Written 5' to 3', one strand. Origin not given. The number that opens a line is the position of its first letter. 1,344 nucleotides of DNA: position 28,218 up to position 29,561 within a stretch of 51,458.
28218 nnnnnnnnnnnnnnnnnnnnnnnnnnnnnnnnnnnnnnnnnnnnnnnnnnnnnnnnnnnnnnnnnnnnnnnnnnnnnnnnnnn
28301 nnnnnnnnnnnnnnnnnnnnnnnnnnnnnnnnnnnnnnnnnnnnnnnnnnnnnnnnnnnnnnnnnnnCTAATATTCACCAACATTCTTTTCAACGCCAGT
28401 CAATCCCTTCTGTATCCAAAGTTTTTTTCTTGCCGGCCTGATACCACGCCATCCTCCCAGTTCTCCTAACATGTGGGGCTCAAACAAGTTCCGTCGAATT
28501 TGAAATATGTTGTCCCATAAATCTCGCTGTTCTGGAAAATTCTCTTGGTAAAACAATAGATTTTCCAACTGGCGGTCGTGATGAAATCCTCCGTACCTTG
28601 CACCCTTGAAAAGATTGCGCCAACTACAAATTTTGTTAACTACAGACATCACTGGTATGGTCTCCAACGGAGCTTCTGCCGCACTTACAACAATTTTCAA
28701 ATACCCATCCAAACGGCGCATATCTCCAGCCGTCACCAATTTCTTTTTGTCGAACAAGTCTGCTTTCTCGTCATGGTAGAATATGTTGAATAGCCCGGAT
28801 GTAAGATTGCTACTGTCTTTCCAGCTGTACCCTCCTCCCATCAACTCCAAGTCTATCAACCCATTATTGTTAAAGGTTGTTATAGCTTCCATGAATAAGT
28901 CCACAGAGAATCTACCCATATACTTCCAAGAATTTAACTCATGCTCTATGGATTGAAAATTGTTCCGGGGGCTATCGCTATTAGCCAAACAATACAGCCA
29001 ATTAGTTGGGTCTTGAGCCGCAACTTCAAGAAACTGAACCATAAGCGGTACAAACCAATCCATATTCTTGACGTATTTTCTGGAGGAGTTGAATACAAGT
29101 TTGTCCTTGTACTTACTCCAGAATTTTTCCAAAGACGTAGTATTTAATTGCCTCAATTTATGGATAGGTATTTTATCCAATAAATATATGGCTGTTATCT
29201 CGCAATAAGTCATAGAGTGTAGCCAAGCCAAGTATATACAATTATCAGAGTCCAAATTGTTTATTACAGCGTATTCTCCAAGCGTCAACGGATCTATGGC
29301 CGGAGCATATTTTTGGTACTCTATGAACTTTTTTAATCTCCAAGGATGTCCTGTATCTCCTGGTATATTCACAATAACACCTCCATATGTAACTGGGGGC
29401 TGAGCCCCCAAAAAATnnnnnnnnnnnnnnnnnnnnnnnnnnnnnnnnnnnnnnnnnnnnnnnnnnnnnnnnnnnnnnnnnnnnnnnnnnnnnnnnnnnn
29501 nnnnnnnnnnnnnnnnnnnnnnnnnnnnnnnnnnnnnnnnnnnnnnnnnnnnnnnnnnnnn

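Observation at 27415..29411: dNMP kinase plus a second P-loop kinase and a 334-347-aa orphan next to the hydroxymethylase: candidate hypermodification module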

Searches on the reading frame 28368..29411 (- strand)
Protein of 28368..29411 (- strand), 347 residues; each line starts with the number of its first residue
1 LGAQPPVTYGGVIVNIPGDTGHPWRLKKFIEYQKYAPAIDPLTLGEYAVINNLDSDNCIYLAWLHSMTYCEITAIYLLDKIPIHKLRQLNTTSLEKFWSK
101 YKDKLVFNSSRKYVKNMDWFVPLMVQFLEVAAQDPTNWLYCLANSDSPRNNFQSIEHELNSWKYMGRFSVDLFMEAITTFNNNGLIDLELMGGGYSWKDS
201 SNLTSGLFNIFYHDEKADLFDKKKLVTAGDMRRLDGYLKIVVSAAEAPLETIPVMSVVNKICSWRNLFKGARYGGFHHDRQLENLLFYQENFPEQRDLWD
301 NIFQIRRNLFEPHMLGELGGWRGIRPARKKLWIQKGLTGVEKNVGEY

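Call 3: search_protein_families(library=pfam, proteins=[window:28368-29411:-], max_evalue=0.1)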
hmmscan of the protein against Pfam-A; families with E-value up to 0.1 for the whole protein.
window:28368-29411:- (347 aa): 1 family
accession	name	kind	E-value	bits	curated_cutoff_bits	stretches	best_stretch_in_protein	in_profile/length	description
PF18724.6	ADDT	-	2.5e-05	24.5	26.2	1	50-181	17-161/232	Amino acid:DNA transferase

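Call 4: search_protein_families(library=phrogs, proteins=[window:28368-29411:-], max_evalue=0.01)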
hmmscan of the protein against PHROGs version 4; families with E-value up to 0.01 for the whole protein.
window:28368-29411:- (347 aa): 1 family
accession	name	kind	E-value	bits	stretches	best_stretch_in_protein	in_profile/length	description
phrog_3271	-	unknown function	3.4e-16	60.2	1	26-300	36-330/414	-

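Call 11: search_dna_similar(query=window:28368-29411:-, collection=phages, mode=protein, max_evalue=0.001, max_rows=40)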
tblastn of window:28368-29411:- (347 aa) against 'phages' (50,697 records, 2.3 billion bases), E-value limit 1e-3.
Records with a match: 4; places in all: 4; records where one place covers at least 80% of the query: 2.
Best place of each record, by identity: <60% 4.
By first word of the organism name: Lysinibacillus 2; Microbacterium 2.
By host as written in the record: Lysinibacillus fusiformis 2; Microbacterium paraoxydans NWU1 2.
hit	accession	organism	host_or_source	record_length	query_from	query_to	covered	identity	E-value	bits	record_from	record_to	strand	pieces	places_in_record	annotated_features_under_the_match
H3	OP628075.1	Lysinibacillus phage vB_LfM_LysYB1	Lysinibacillus fusiformis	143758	9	342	96%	44.2%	2e-91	304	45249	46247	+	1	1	hypothetical protein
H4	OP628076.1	Lysinibacillus phage vB_LfM_LysYB2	Lysinibacillus fusiformis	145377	9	342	96%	44.2%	2e-91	304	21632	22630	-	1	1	hypothetical protein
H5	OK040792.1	Microbacterium phage Kozie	Microbacterium paraoxydans NWU1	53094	225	336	32%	31.3%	7e-4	47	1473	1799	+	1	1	2: hypothetical protein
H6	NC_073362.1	Microbacterium phage Kozie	Microbacterium paraoxydans NWU1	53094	225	336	32%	31.3%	7e-4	47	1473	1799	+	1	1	2: hypothetical protein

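Call 13: get_annotated_region(hit=H3, flank=7000)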
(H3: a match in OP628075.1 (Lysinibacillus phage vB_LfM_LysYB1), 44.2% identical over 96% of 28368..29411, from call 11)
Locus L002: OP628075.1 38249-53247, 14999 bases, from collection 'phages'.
description: Lysinibacillus phage vB_LfM_LysYB1, complete genome.
organism: Lysinibacillus phage vB_LfM_LysYB1 (NCBI taxid 2995278)
taxonomy: Viruses; Duplodnaviria; Heunggongvirae; Uroviricota; Caudoviricetes; Herelleviridae; Spounavirinae
host: Lysinibacillus fusiformis; source: -; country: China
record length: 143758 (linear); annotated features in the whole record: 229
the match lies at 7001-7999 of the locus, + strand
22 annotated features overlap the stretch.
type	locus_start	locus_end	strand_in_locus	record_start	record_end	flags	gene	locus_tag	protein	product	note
CDS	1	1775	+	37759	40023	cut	-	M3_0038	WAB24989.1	hypothetical protein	ATP-cone,Ribonuc_red_lgC,Ribonuc_red_lgN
CDS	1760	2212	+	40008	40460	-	-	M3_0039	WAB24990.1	flavodoxin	-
CDS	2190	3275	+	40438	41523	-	-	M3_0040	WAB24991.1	hypothetical protein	Ribonuc_red_sm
CDS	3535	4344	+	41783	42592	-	-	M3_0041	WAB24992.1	hypothetical protein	-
CDS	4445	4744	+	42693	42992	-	-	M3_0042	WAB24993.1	hypothetical protein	-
CDS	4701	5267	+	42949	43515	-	-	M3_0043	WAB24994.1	hypothetical protein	-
CDS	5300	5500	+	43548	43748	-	-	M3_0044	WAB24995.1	hypothetical protein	-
CDS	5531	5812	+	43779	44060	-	-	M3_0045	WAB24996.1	hypothetical protein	-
CDS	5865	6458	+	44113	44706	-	-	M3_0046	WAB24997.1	hypothetical protein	-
CDS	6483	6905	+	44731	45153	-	-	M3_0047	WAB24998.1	hypothetical protein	-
CDS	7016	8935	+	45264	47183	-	-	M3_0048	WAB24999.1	hypothetical protein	-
CDS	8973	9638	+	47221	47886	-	-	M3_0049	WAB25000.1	kinase activity protein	-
CDS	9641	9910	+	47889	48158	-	-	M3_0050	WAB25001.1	hypothetical protein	-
CDS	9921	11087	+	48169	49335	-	-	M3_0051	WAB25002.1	hypothetical protein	-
CDS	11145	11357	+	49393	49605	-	-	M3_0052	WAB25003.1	head fiber protein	-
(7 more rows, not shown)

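Call 16: search_protein_families(library=pfam, proteins=[L002:7016-8935:+, L002:8973-9638:+, L002:9641-9910:+, L002:9921-11087:+, L002:11838-13022:+, L002:13752-14171:+, L002:5865-6458:+, L002:6483-6905:+, L002:3535-4344:+], max_evalue=0.01)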
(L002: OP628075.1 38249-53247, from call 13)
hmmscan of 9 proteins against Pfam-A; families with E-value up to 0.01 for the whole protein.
L002:7016-8935:+ (639 aa): 2 families
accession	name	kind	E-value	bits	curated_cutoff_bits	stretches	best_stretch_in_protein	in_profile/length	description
PF18724.6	ADDT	-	8.8e-05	22.8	26.2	1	41-160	20-157/232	Amino acid:DNA transferase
PF05887.16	Trypan_PARP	-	0.00014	22.3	100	1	354-376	59-81/134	Procyclic acidic repetitive protein (PARP)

L002:8973-9638:+ (221 aa): 1 family
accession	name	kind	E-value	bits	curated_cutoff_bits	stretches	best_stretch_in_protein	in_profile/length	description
PF18748.7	HMUDK_HMUD1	-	1.8e-24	86.8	27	1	22-187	10-173/196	5-hmdU DNA kinase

L002:9641-9910:+ (89 aa): 0 families

L002:9921-11087:+ (388 aa): 1 family
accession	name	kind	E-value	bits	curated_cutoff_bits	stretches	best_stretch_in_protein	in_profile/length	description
PF18723.6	HMUDK_hel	-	6e-41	141.1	25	1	58-353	3-273/281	5-hmdU DNA kinase, helical domain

L002:11838-13022:+ (394 aa): 1 family
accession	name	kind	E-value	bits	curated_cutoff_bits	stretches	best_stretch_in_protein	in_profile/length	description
PF00303.24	Thymidylat_synt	-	4.9e-20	72.2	24.3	1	13-237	2-216/266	Thymidylate synthase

L002:13752-14171:+ (139 aa): 0 families

L002:5865-6458:+ (197 aa): 1 family
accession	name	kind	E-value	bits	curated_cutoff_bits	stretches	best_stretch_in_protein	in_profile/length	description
PF04542.20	Sigma70_r2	-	7e-05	23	24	1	26-54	14-42/71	Sigma-70 region 2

L002:6483-6905:+ (140 aa): 0 families

L002:3535-4344:+ (269 aa): 0 families

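Call 24: search_solved_structures(query=window:28368-29411:-, max_evalue=10, show_alignments=2)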
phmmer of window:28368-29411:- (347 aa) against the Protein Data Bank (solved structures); distinct sequences matched with E-value up to 10: 1.
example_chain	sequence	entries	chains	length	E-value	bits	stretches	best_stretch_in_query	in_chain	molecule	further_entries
6ft5_A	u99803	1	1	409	1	11.8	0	274-331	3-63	alphaRep A3_A3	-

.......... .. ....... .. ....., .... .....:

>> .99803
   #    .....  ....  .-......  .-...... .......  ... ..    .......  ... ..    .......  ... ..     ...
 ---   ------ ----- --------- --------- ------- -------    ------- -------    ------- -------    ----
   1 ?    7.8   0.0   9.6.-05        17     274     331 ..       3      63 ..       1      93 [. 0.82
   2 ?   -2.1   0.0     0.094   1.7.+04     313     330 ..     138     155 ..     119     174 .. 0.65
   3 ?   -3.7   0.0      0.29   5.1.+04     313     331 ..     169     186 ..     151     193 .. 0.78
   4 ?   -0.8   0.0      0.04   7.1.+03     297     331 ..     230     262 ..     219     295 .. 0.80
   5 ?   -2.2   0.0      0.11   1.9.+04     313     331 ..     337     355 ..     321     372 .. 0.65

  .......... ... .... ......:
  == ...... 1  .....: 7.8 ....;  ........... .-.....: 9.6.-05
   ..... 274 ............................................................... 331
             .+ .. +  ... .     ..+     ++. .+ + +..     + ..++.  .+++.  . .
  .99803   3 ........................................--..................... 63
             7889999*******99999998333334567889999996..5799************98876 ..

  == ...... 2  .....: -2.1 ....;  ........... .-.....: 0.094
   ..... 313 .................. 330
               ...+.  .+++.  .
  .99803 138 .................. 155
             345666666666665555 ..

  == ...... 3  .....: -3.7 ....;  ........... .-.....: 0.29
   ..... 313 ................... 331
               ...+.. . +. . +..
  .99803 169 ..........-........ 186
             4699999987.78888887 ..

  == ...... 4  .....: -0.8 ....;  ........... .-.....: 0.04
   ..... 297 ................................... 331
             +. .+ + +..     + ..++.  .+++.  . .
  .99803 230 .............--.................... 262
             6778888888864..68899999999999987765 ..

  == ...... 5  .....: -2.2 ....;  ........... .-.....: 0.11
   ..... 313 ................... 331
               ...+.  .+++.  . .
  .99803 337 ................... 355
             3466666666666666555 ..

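Call 25: find_homologous_proteins(query=window:28368-29411:-, max_evalue=0.001)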
Query window:28368-29411:- (347 aa): 312 proteins with E <= 0.001 among 1920 candidates; the best 120 are listed.
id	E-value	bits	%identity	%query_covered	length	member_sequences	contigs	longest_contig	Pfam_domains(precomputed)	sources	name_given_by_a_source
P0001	6.5e-232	787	100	96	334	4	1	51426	-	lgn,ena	-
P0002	5.3e-117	409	54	95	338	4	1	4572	-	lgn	-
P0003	3.7e-113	397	53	100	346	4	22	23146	-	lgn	-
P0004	9.9e-111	389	53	95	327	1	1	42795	-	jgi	jgi:hypothetical protein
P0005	1.8e-110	388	54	95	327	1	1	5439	-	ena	-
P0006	3.6e-108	380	51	95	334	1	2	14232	-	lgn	-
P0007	4.7e-108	380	53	94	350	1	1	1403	-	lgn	-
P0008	8.9e-108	379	51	95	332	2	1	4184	-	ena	-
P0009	9.1e-108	379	51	95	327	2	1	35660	-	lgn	-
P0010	1.1e-107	379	53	95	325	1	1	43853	-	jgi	jgi:hypothetical protein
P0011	3.7e-107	377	54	95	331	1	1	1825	-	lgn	-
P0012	1.3e-106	375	53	95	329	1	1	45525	-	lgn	-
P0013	6.4e-106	373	52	95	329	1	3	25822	-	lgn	-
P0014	2.1e-105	371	49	95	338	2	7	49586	-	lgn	-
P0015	2.2e-105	371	53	94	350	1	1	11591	-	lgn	-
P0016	6.8e-105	369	54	92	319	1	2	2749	PF18724.7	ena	-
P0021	5.5e-102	360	47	95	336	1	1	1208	PF18724.7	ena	-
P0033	1.8e-92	329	46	95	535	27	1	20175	PF18748.8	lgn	-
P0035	4.0e-92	327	47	95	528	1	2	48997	PF18748.8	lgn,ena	-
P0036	1.0e-91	326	46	96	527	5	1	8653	PF18748.8,PF01712.26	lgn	-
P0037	1.1e-91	326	46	96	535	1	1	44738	PF18748.8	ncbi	-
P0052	4.0e-86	308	45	94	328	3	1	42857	PF18724.7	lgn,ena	-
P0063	5.0e-83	297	43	95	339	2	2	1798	PF18724.7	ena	-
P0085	3.5e-79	285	45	95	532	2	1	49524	PF18748.8,PF01712.26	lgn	-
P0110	4.3e-77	278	43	95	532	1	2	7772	PF18748.8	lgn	-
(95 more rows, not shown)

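Call 29: search_protein_families(library=pfam, alignment_id=A1, max_evalue=0.01)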
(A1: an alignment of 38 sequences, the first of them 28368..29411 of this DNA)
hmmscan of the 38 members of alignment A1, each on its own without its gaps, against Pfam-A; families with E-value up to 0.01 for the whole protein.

A. member 1, window:28368-29411:- (347 aa): 1 family
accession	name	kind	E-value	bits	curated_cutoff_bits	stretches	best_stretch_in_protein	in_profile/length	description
PF18724.6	ADDT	-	2.5e-05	24.5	26.2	1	50-181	17-161/232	Amino acid:DNA transferase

B. families by the number of members that match (of 38 scanned): 1 family
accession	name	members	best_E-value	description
PF18724.6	ADDT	22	7.5e-07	Amino acid:DNA transferase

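Call 31: search_solved_structures(query=A1, max_evalue=10, show_alignments=2)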
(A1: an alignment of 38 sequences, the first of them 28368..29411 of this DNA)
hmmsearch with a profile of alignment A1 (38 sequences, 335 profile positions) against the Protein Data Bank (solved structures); distinct sequences matched with E-value up to 10: 4.
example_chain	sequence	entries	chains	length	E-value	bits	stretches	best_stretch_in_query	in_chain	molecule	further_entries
8hns_A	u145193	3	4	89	0.4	13.3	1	92-131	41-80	anti-CRISPR protein AcrIIC4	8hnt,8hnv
7f7p_A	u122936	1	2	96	0.4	13.3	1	93-131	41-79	anti-CRISPR protein AcrIIC4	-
7xvo_D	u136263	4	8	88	0.4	13.2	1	93-131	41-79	Uncharacterized protein | a protein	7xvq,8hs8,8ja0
7msl_A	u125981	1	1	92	0.42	13.2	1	92-131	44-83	AcrIIC4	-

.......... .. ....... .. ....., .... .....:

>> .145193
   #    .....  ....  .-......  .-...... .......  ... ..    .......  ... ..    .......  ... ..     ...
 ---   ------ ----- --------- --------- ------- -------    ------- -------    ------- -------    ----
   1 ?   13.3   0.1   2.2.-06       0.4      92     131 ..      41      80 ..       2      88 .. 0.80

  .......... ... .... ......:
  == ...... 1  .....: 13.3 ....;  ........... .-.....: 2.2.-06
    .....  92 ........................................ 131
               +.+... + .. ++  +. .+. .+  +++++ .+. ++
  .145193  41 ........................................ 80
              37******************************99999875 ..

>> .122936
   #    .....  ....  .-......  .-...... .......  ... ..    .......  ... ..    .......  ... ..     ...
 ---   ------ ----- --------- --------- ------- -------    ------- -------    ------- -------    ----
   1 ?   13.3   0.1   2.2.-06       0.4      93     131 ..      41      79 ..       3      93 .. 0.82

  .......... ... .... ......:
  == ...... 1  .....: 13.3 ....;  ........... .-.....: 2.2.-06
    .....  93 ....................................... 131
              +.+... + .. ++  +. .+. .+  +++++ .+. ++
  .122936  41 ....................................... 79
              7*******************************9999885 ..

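Call 36: find_related_loci(query=A1, collection=viral_contigs, flank=10000)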
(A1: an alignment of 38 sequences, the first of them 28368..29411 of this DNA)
Query A1 (347 aa) in viral_contigs; peptide patterns used: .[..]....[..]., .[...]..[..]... (x = any residue, [..] = any of these).
79 stretches matched a pattern; 53 encode a relative of the query (tblastn E <= 1e-3); 53 distinct loci.
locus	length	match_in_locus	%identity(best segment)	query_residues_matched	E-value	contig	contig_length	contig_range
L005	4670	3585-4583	52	10-341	4e-108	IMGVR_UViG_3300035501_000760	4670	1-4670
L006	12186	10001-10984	51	12-343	8e-105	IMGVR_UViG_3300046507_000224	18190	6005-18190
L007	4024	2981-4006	46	5-347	1e-101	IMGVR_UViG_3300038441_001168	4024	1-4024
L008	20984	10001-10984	51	12-343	8e-105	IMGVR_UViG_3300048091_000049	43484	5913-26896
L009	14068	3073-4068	46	13-344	5e-83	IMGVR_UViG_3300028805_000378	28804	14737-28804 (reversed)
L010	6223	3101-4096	45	13-342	2e-80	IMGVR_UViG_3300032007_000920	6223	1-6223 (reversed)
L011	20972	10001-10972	43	13-341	6e-78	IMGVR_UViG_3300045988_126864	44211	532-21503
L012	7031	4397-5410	42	13-347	2e-77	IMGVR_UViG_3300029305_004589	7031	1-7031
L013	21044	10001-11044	41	2-346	9e-76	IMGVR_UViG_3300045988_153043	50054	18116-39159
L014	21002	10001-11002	41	13-346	1e-74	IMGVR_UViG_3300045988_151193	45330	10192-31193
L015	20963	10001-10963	41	13-341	6e-75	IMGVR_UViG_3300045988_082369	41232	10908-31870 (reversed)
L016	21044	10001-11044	40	2-346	2e-74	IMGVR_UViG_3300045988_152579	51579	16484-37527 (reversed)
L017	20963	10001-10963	41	13-341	3e-74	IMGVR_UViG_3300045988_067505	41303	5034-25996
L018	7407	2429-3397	41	13-342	3e-74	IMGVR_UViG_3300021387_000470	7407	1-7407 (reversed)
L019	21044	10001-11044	40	2-346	4e-74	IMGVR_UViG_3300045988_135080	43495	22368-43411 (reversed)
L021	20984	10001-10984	41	13-346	1e-72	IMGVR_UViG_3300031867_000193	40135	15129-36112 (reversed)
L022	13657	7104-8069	41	13-342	2e-72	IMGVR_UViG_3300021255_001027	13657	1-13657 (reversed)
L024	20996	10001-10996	38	13-341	2e-68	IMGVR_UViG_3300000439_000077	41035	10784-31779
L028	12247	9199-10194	38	13-341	4e-68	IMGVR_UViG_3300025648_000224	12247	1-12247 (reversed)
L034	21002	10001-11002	36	9-341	3e-64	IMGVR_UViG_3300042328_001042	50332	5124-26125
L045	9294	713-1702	36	16-342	2e-55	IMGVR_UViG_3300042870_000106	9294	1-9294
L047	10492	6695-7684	36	16-342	2e-55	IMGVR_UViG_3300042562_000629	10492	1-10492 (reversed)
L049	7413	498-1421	35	13-341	3e-53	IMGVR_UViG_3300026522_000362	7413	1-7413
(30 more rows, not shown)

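Call 42: predict_structure(alignment_id=A1)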
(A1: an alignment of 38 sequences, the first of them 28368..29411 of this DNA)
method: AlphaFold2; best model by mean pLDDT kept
length: 347 residues; sequences in the alignment: 38
mean_pLDDT: 92.4   pTM: 0.90
mean pLDDT of the five models: 92.4, 91.9, 91.1, 90.6, 89.9
residues with pLDDT >= 90: 299; 70-90: 31; 50-70: 12; < 50: 5
segments of 3 or more residues with pLDDT < 50: 1-3
pLDDT, mean of each block of 10 residues (from residue 1): 55 82 95 93 97 98 98 98 94 98 96 96 96 94 95 97 94 96 96 87 95 94 94 95 86 84 92 93 98 98 97 93 93 94 63
secondary structure, 60 per line:
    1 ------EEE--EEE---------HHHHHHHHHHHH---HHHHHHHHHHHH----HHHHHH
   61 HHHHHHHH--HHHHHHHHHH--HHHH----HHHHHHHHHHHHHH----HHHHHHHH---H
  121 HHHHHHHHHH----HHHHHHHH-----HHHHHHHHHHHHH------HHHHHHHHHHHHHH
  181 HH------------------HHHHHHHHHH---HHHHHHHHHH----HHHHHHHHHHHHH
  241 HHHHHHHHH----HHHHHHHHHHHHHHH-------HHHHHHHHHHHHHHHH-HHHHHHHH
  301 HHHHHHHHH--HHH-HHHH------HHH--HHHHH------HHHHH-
elements in order: E7-9 E12-14 H24-35 H39-50 H55-68 H71-80 H83-86 H91-104 H109-116 H120-130 H135-142 H148-160 H167-182 H201-210 H214-223 H228-249 H254-268 H276-291 H293-309 H316-319 H331-335 H342-346

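Call 45: fold_search(model_id=the predicted structure, library=pdb)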
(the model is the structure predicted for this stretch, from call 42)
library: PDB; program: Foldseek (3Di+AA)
matches with E <= 10: 65; with E <= 0.001: 0
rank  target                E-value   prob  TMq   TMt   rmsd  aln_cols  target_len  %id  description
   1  5m94_A                8.0e-01  0.05  0.12  0.11  22.4       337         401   10  Crystal structure of Staphylococcus capitis divalent metal ion transporter (DMT) in complex with nanobody (released 2016-12-21)
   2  9d7v                  1.1e+00  0.03  0.13  0.09  20.6       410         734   12  The spd-bound structure (released 2025-06-25)
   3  5m95_A                1.2e+00  0.05  0.13  0.12  23.3       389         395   10  STAPHYLOCOCCUS CAPITIS DIVALENT METAL ION TRANSPORTER (DMT) IN COMPLEX WITH MANGANESE (released 2016-11-30)
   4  6bd7                  1.3e+00  0.03  0.11  0.09  20.4       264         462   15  Crystal structure of human CYP3A4 bound to an inhibitor (released 2017-12-13)
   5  6une                  1.5e+00  0.04  0.12  0.10  20.0       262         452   12  Human CYP3A4 bound to an inhibitor (released 2020-02-05)
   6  8z2m                  1.6e+00  0.75  0.51  0.59   5.0       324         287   10  Crystal structure of 5-phosphomethyl-2'-deoxyuridine (5-PmdU) glycinyltransferase gp46/PUGT from Pseudomonads phage PaMx (released 2024-10-02)
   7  6gys_J                1.8e+00  0.04  0.13  0.09  19.9       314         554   11  Cryo-EM structure of the CBF3-CEN3 complex of the budding yeast kinetochore (released 2018-12-05)
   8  4m1i_A                1.9e+00  0.02  0.11  0.11  21.9       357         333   11  X-ray crystal structure of Chlamydia trachomatis Mn(II)Fe(II)-NrdB (released 2013-08-21)
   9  3zec_A                2.0e+00  0.06  0.16  0.16  17.5       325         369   10  Fic protein from SHEWANELLA ONEIDENSIS (E73G mutant) in complex with AMPPNP (released 2013-06-19)
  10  9b3o                  2.0e+00  0.04  0.15  0.15  21.5       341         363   12  NorA in inward-occluded conformation (NorA-BRIL fusion) (released 2024-12-11)
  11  4m1h_D                2.2e+00  0.02  0.10  0.10  22.0       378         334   10  X-ray crystal structure of Chlamydia trachomatis apo NrdB (released 2013-08-21)
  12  8s4u_A                2.5e+00  0.03  0.15  0.15  20.3       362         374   16  Cryo-EM structure of apo human SLC19A3 in outward-open state (released 2024-10-02)
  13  3zcn_A                2.6e+00  0.04  0.17  0.16  19.7       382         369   10  Fic protein from SHEWANELLA ONEIDENSIS in complex with ATP (released 2013-06-19)
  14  6bd6                  2.8e+00  0.02  0.11  0.09  20.2       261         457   14  Crystal structure of human CYP3A4 bound to an inhibitor (released 2017-12-13)
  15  4d8g_D                3.1e+00  0.02  0.12  0.13  21.6       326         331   11  Chlamydia trachomatis NrdB with a Mn/Fe cofactor (procedure 2 - low Mn) (released 2012-02-15)
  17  8z2n_B                3.5e+00  0.44  0.49  0.58   6.0       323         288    9  Crystal structure of 5-phosphomethyl-2'-deoxyuridine (5-PmdU) glycinyltransferase gp46/PUGT from Pseudomonads phage Pa (released 2024-10-02)
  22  8z2n_CA00             4.2e+00  0.28  0.44  0.52   6.3       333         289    9  Crystal structure of 5-phosphomethyl-2'-deoxyuridine (5-PmdU) glycinyltransferase gp46/PUGT from Pseudomonads phage (released 2024-10-02)
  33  7ugk_B                6.1e+00  0.13  0.35  0.35   9.0       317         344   10  Crystal structure of the human queuine salvage enzyme DUF2419, wild-type apo form (released 2022-12-21)
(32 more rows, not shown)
